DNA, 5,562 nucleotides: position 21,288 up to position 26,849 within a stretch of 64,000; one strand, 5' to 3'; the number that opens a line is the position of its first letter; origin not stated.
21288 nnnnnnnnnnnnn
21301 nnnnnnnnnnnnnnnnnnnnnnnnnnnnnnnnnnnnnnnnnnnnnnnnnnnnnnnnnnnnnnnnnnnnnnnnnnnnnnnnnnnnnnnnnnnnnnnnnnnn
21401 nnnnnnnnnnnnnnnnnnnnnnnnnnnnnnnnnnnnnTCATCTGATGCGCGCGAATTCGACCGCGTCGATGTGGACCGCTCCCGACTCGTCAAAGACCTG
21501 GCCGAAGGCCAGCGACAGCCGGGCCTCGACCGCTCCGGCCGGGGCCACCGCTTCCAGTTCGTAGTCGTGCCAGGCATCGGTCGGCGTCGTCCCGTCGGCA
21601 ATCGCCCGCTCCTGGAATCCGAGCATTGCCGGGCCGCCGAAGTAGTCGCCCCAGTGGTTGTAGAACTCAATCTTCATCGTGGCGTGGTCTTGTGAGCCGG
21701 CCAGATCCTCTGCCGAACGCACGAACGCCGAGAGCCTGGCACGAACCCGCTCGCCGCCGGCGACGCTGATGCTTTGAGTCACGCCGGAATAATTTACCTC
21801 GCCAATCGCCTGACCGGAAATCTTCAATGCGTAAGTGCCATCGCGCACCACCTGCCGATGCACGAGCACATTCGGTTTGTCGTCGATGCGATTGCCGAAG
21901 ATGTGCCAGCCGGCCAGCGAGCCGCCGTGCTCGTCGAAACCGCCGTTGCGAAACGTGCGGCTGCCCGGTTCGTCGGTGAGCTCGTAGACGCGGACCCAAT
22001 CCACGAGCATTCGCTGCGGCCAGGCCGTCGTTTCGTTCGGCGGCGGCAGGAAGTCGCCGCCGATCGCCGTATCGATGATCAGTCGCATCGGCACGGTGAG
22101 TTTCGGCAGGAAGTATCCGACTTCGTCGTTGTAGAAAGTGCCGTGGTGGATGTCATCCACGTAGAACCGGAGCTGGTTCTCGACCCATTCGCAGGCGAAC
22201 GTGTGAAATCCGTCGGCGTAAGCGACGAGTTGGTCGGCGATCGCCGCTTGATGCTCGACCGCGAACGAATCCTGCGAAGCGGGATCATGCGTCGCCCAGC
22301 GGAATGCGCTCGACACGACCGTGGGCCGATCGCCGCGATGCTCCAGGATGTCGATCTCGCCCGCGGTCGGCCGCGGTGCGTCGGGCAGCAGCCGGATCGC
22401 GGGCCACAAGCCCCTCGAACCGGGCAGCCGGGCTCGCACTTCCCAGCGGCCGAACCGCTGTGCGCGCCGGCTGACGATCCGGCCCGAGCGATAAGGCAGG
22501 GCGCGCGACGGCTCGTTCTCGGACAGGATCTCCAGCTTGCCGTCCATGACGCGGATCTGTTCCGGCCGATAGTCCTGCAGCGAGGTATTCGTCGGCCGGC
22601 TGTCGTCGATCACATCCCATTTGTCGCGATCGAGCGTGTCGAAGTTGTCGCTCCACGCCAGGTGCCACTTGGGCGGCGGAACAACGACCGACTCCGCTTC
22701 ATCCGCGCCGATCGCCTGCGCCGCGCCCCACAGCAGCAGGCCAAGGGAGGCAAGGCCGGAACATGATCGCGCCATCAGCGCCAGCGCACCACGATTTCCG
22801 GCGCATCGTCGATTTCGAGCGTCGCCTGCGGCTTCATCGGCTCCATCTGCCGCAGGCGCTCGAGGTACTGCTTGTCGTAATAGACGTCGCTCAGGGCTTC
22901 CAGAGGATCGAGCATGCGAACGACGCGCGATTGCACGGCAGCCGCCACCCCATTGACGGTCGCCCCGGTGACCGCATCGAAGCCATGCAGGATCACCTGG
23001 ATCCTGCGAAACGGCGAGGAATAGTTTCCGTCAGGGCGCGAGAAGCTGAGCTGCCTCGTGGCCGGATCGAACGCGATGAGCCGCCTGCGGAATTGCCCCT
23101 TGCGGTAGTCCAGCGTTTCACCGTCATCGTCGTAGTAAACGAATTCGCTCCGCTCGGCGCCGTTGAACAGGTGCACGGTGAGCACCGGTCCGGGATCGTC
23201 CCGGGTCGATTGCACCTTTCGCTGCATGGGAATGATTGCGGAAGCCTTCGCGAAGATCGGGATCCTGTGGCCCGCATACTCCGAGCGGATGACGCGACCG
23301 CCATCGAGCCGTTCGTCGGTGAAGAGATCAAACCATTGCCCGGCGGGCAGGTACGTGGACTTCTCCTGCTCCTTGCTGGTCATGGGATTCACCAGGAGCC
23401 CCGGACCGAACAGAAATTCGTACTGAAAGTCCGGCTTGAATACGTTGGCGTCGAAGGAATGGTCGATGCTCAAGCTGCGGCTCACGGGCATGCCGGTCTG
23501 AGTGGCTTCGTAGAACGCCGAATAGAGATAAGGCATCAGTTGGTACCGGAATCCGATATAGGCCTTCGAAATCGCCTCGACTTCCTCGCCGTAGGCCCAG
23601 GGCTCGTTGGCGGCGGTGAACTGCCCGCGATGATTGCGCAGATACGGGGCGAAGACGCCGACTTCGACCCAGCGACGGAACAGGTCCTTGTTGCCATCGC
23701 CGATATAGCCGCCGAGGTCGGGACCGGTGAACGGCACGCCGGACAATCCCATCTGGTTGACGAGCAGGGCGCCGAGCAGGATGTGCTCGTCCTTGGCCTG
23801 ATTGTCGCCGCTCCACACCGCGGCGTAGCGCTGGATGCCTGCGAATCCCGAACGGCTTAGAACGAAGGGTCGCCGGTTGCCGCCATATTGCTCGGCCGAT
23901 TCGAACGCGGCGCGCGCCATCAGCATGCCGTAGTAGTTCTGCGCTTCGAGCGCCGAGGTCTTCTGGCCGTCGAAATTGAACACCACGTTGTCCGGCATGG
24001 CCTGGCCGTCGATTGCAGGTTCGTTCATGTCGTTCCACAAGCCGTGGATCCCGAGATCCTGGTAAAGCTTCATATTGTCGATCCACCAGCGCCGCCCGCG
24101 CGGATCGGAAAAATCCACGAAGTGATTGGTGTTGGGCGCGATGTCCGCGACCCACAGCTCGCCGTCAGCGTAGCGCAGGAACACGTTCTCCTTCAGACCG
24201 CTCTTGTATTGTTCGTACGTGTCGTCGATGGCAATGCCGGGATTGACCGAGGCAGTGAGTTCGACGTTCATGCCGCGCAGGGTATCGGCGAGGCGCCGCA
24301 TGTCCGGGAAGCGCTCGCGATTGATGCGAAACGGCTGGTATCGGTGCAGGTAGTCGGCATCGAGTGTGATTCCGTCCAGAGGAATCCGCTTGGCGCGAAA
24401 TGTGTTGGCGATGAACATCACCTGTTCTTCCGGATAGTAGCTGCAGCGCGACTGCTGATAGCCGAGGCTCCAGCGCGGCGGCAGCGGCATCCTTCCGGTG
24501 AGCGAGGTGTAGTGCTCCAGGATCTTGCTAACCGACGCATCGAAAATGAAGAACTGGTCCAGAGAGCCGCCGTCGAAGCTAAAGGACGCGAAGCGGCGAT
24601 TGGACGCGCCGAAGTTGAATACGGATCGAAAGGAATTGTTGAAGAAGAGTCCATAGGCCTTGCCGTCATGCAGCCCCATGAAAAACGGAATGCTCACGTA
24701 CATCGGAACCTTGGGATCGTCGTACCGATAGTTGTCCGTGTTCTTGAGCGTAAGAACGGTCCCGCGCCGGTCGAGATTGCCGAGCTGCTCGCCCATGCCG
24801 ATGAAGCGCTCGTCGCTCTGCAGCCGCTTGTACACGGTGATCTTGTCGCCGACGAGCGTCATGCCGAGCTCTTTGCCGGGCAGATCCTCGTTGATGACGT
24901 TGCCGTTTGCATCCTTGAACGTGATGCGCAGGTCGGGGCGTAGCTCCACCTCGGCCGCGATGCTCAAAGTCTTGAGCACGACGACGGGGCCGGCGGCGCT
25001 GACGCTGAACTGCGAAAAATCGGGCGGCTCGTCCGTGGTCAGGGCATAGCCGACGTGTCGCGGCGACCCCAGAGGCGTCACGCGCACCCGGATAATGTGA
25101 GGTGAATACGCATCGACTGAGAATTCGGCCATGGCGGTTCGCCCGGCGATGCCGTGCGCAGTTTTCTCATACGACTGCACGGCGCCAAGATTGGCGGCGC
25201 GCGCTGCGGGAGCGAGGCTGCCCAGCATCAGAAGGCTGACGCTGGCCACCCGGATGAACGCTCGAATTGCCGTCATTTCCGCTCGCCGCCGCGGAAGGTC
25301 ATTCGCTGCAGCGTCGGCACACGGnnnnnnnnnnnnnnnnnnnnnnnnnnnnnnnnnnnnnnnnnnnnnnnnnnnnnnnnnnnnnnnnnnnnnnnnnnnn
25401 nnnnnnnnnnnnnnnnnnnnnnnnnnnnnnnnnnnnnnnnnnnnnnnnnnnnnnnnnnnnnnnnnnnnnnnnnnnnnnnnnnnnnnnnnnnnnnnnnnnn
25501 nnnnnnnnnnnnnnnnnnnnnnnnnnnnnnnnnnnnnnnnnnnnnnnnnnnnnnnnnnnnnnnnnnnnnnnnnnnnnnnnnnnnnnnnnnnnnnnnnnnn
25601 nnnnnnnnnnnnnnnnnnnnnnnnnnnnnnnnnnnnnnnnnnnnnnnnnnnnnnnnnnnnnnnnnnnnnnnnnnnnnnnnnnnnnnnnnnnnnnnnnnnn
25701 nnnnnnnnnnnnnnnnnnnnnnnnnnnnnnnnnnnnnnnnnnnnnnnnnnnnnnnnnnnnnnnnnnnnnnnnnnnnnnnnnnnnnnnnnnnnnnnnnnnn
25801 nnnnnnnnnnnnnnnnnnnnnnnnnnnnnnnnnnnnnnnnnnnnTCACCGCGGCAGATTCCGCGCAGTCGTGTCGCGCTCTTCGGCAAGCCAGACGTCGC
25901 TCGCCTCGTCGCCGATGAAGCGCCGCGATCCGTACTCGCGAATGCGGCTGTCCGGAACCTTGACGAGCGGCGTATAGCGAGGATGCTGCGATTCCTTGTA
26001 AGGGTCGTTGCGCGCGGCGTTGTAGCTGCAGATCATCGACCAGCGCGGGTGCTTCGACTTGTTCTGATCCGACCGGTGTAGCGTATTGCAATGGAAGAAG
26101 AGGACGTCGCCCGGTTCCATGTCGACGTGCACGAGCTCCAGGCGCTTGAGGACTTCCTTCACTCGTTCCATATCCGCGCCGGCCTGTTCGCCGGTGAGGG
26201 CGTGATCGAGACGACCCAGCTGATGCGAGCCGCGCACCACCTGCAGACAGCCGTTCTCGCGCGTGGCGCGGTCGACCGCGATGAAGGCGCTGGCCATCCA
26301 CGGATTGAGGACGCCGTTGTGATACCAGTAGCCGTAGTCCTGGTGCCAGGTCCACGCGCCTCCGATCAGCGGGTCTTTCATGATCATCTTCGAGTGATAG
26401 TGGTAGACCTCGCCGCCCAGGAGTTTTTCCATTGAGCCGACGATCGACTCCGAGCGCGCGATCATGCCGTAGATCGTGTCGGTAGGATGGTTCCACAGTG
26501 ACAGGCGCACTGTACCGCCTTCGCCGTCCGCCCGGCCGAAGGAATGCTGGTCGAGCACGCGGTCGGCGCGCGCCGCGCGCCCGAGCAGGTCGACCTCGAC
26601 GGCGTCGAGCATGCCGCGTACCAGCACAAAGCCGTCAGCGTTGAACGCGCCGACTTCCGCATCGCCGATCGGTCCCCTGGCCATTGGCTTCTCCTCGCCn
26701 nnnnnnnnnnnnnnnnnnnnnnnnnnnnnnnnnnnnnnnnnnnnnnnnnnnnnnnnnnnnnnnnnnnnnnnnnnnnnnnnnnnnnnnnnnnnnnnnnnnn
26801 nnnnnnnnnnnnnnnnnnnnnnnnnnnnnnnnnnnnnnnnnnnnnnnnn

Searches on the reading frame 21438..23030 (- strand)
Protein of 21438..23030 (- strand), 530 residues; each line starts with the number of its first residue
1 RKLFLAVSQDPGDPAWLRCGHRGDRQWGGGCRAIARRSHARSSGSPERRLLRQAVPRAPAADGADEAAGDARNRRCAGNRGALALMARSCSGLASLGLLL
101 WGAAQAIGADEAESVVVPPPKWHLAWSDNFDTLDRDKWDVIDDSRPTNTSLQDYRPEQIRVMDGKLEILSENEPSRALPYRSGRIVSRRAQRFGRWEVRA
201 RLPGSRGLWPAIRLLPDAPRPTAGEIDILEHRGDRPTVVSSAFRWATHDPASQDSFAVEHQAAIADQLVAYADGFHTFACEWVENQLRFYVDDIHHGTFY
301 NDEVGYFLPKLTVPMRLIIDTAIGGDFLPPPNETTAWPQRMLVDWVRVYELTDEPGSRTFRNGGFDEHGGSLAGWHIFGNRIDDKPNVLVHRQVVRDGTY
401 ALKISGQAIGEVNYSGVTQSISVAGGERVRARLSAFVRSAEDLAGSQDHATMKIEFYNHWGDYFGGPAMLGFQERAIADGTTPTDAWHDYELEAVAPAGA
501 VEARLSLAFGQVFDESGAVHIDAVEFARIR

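Call 9: search_protein_families(library=pfam, proteins=[window:21438-23030:-])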
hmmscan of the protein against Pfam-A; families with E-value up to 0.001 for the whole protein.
window:21438-23030:- (530 aa): 2 families
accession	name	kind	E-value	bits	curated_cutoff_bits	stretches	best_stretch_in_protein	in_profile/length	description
PF00722.28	Glyco_hydro_16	-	9.3e-18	64.7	22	1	163-346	18-174/175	Glycosyl hydrolases family 16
PF03935.22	SKN1_KRE6_Sbg1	-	4.9e-10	38.9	30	1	121-221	116-228/501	Beta-glucan synthesis-associated protein SKN1/KRE6/Sbg1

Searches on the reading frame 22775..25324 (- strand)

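Call 9: search_protein_families(library=pfam, proteins=[window:22775-25324:-])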
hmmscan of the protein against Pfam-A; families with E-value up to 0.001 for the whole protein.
window:22775-25324:- (849 aa): 4 families
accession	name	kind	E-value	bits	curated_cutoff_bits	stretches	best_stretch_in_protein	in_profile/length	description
PF01055.32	Glyco_hydro_31_2nd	-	6.9e-98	328.4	23.5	1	280-603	2-328/328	Glycosyl hydrolases family 31 TIM-barrel domain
PF13802.12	Gal_mutarotas_2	-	3.7e-32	112.5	27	1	68-236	2-183/184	Glycosyl hydrolase 31 N-terminal galactose mutarotase-like domain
PF21365.3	Glyco_hydro_31_3rd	-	2.2e-16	60.5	24.4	1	611-698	1-87/87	Glycosyl hydrolase family 31 C-terminal domain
PF17137.9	DUF5110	-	4.7e-14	52.6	27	1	715-781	2-70/71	Domain of unknown function (DUF5110)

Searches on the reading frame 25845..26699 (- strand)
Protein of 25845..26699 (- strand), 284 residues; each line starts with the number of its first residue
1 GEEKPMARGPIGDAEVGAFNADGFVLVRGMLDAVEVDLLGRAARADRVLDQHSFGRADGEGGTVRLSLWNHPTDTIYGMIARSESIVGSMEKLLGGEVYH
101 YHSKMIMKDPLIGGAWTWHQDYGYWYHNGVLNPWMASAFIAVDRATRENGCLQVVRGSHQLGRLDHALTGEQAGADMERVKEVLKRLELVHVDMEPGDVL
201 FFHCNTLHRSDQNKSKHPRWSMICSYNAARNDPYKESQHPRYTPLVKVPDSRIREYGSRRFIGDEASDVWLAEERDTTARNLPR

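Call 9: search_protein_families(library=pfam, proteins=[window:25845-26699:-])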
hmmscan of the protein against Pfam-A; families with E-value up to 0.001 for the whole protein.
window:25845-26699:- (284 aa): 1 family
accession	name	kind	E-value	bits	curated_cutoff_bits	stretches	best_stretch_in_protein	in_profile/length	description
PF05721.19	PhyH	-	9.7e-36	124.5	22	1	19-219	1-211/213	Phytanoyl-CoA dioxygenase (PhyH)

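Call 15: search_solved_structures(query=window:25845-26699:-, max_evalue=0.001)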
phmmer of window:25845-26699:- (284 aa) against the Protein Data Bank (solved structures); distinct sequences matched with E-value up to 0.001: 16.
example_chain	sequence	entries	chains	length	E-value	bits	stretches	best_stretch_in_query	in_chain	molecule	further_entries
7dt0_A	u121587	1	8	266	6.9e-22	81.2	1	11-232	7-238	Phytanoyl-CoA dioxygenase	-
7dzz_A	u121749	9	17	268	6.5e-21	78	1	11-232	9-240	Phytanoyl-CoA dioxygenase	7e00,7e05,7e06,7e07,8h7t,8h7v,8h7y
7e01_A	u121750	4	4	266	6.6e-21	78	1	11-232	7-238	Phytanoyl-CoA dioxygenase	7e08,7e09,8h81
5nch_A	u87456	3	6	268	1.9e-20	76.5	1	15-241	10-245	Leucine hydroxylase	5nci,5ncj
4mhr_A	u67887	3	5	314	3e-17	66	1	9-232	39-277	Ectoine hydroxylase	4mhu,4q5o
3emr_A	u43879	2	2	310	2.3e-12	49.9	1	9-234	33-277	EctD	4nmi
2rdn_A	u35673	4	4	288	5e-12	48.9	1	92-223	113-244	1-deoxypentalenic acid 11-beta hydroxylase; Fe(II)/alpha-ketoglutarate dependent hydroxyla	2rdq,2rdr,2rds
9c9n_A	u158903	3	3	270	7.8e-11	44.9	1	12-257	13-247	Fe/2-OG dependent dioxygenase MysH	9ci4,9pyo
9pze_A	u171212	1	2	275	8e-11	44.9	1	12-257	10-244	Fe/2-OG dependent dioxygenase MysH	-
2a1x_A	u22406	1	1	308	5.4e-10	42.2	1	89-229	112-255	Phytanoyl-CoA dioxygenase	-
2opw_A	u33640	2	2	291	3.3e-09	39.6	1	71-221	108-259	PHYHD1 protein | Phytanoyl-CoA dioxygenase domain-containing protein 1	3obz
6zyk_A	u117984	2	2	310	1.8e-08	37.2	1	80-233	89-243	Monooxygenase | Uncharacterized protein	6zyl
5ep9_A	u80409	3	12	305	3.1e-07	33.1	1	18-227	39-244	SnoN,Epimerase SnoN | SnoN,SnoN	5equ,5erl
5epa_A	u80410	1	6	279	5.6e-07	32.3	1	18-221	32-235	SnoK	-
4xab_A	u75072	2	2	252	2e-05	27.2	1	81-229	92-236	EvdO2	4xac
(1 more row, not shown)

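Call 54: find_related_loci(query=window:25845-26699:-, collection=metagenome_contigs, flank=7000)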
Query window:25845-26699:- (284 aa) in metagenome_contigs; peptide patterns used: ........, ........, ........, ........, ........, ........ (x = any residue, [..] = any of these).
599 stretches matched a pattern (row limit reached: there are more); 585 encode a relative of the query (tblastn E <= 1e-3); the best 80 are kept; 80 distinct loci.
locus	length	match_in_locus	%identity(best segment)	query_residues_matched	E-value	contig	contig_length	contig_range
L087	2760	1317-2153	81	3-281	5e-168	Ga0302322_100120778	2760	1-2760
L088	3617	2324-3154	80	6-282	3e-160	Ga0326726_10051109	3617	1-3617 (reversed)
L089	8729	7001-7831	74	6-282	5e-140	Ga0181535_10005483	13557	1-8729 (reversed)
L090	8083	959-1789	74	6-282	2e-139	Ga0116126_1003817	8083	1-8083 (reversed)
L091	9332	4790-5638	70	2-284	4e-138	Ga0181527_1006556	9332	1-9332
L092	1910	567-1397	73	6-282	1e-147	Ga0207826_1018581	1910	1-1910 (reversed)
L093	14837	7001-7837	72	4-282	1e-137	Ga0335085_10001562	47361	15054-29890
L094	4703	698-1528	73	6-282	6e-139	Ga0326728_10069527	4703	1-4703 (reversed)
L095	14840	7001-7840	71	5-284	5e-137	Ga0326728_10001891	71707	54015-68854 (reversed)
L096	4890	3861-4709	70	2-284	3e-137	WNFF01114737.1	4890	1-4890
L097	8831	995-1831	68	4-282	4e-135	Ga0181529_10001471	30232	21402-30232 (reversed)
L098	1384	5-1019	70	6-284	1e-146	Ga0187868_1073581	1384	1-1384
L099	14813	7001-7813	70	15-284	5e-134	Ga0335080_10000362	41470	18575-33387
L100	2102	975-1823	68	2-284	9e-143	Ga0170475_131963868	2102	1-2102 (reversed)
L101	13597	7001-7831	70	6-282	1e-133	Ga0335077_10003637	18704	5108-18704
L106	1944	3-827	69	10-284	1e-141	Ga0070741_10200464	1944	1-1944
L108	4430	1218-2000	73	15-276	9e-134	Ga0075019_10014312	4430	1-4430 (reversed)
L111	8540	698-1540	67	3-283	8e-131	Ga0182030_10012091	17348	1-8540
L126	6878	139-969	64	6-282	4e-126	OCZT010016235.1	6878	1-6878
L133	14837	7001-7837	67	6-284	1e-124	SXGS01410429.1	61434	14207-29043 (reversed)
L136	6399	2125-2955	66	3-282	2e-123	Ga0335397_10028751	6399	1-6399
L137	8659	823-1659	64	2-282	2e-123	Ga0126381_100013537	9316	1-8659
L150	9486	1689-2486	64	15-282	4e-121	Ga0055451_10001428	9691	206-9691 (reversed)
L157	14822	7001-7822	64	11-284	6e-120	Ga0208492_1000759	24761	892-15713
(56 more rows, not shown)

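Call 57: search_protein_families(library=pfam, proteins=[L136:3779-4633:-, L106:848-1714:+, L108:3055-4422:-, L101:4913-6037:-, L133:9788-11185:-, L111:1594-5124:-, L150:359-1684:-, L137:1678-2688:+, L126:1858-3144:+, L157:5199-6929:+], max_evalue=0.00001)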
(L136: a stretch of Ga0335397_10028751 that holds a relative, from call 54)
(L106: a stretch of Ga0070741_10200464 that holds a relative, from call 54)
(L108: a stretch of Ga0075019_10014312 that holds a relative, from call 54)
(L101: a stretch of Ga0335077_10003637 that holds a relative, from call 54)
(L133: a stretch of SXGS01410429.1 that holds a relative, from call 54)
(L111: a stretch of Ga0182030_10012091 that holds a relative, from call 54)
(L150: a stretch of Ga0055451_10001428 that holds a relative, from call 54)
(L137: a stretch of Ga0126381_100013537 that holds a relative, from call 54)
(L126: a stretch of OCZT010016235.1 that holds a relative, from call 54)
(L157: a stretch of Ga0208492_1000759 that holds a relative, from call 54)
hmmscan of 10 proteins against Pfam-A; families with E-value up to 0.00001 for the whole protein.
L136:3779-4633:- (284 aa): 1 family
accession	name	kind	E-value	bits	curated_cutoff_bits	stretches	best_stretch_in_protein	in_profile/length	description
PF01261.30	AP_endonuc_2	-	2.9e-45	155.3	31.1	1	21-259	3-233/249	Xylose isomerase-like TIM barrel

L106:848-1714:+ (288 aa): 0 families

L108:3055-4422:- (455 aa): 2 families
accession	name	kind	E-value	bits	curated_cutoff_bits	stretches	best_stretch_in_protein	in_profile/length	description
PF00083.30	Sugar_tr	-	8e-114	381.4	22.3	1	15-454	2-452/452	Sugar (and other) transporter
PF07690.21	MFS_1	-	6.2e-39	134.3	33.4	2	19-399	2-340/347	Major Facilitator Superfamily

L101:4913-6037:- (374 aa): 3 families
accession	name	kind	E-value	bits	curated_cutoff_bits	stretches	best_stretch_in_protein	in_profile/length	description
PF01408.29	GFO_IDH_MocA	-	7.7e-16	59.3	24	1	20-140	2-119/120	Oxidoreductase family, NAD-binding Rossmann fold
PF02894.22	GFO_IDH_MocA_C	-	3.6e-12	47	22.9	1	156-361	4-218/218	Oxidoreductase family, C-terminal alpha/beta domain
PF22725.1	GFO_IDH_MocA_C3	-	1.5e-10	41.5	27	1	149-270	1-120/124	GFO/IDH/MocA C-terminal domain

L133:9788-11185:- (465 aa): 3 families
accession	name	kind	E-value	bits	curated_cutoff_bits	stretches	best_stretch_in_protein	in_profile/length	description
PF19051.5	GFO_IDH_MocA_C2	-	8.1e-16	58.7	23.3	1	218-305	44-132/254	Oxidoreductase family, C-terminal alpha/beta domain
PF01408.29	GFO_IDH_MocA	-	7.3e-13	49.7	24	1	44-159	1-118/120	Oxidoreductase family, NAD-binding Rossmann fold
PF22725.1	GFO_IDH_MocA_C3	-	1e-07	32.4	27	0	247-302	32-88/124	GFO/IDH/MocA C-terminal domain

L111:1594-5124:- (1176 aa): 5 families
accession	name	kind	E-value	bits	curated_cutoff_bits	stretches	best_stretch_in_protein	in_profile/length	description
PF25183.1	OMP_b-brl_4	-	1.2e-206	689.3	30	1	257-1169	1-838/838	Outer membrane beta barrel domain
PF13620.12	CarboxypepD_reg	-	4.8e-20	72.1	32.3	1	40-121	1-82/82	Carboxypeptidase regulatory-like domain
PF00593.30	TonB_dep_Rec_b-barrel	-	8.5e-07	29.6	27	1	520-790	38-238/436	TonB dependent receptor-like, beta-barrel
PF17210.9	SdrD_B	-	1.3e-06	29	29.7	1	47-96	18-67/112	SdrD B-like domain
PF13715.12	CarbopepD_reg_2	-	2.2e-06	28.1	32.2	1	41-120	1-76/88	CarboxypepD_reg-like domain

L150:359-1684:- (441 aa): 4 families
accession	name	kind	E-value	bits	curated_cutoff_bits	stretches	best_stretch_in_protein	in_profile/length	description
PF22725.1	GFO_IDH_MocA_C3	-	5.8e-30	104.3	27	1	177-296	3-123/124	GFO/IDH/MocA C-terminal domain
PF01408.29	GFO_IDH_MocA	-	2.1e-23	83.7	24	1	48-161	2-114/120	Oxidoreductase family, NAD-binding Rossmann fold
PF02894.22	GFO_IDH_MocA_C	-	2.9e-20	73.4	22.9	1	180-386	2-215/218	Oxidoreductase family, C-terminal alpha/beta domain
PF03435.24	Sacchrp_dh_NADP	-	7.4e-06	26.8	25.1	0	49-155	1-117/129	Saccharopine dehydrogenase NADP binding domain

L137:1678-2688:+ (336 aa): 4 families
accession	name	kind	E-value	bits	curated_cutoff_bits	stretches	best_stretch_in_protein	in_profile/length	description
PF13377.12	Peripla_BP_3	-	5.3e-31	108.4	26.5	1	167-327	1-167/167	Periplasmic binding protein-like domain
PF00532.27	Peripla_BP_1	-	1.8e-26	93.7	22.2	1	59-303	2-259/281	Periplasmic binding proteins and sugar binding domain of LacI family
PF00356.27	LacI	-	9.2e-18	64.2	27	1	3-47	2-46/46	Bacterial regulatory proteins, lacI family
PF13407.12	Peripla_BP_4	-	1.4e-10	41.6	35.1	1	62-273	2-219/258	Periplasmic binding protein domain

L126:1858-3144:+ (428 aa): 1 family
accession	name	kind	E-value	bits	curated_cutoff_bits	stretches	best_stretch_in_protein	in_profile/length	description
PF01208.23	URO-D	-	3.4e-13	49.8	23.9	1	267-422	199-346/346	Uroporphyrinogen decarboxylase (URO-D)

L157:5199-6929:+ (576 aa): 1 family
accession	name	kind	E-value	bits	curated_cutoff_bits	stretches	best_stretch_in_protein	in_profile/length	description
PF13519.12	VWA_2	-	3.7e-06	28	27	0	363-483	2-106/107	von Willebrand factor type A domain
